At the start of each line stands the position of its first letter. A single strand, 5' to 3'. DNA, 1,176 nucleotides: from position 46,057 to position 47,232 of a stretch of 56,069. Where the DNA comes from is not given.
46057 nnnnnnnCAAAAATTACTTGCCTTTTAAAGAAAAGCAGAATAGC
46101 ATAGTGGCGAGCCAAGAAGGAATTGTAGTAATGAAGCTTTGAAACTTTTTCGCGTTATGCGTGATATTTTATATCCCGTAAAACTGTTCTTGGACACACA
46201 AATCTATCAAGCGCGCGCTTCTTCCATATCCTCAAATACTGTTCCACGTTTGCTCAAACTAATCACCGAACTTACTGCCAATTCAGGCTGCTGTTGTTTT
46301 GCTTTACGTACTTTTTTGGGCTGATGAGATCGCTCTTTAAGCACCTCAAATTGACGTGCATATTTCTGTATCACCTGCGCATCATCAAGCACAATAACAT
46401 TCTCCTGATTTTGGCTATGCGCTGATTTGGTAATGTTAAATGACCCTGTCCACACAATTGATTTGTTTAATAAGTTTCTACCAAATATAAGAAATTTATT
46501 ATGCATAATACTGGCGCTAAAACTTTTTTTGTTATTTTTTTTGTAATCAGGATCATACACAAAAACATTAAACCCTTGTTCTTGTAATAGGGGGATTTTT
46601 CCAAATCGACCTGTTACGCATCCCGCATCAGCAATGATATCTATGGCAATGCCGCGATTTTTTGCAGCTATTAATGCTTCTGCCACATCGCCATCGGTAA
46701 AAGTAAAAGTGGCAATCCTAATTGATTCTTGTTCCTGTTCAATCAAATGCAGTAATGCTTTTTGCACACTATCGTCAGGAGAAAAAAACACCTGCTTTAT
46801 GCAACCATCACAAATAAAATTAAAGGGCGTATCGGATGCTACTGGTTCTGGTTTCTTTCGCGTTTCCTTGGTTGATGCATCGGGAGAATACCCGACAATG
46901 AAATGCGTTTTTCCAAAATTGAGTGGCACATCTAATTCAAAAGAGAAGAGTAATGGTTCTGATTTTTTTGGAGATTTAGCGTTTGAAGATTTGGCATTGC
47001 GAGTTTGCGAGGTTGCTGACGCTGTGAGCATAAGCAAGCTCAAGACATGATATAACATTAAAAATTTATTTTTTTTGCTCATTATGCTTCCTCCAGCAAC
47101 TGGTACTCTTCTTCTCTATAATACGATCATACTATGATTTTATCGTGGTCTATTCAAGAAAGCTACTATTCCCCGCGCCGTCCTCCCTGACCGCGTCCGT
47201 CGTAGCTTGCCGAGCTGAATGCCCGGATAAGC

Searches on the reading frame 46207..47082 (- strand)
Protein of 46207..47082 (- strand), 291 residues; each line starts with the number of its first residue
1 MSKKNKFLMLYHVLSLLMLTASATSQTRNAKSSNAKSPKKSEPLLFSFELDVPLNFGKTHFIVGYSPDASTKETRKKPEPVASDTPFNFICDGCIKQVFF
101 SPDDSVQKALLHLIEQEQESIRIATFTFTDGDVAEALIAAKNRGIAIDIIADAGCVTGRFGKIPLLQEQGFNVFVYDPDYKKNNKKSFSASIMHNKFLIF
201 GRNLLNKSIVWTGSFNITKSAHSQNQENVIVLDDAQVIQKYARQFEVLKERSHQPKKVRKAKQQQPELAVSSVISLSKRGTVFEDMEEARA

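Call 115: search_protein_families(library=pfam, proteins=[window:46207-47082:-], max_evalue=0.0001)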
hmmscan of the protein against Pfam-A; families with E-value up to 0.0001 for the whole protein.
window:46207-47082:- (291 aa): 1 family
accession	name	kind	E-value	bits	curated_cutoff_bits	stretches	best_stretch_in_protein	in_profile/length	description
PF13091.12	PLDc_2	-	6.6e-26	91.1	27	1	110-246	1-129/132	PLD-like domain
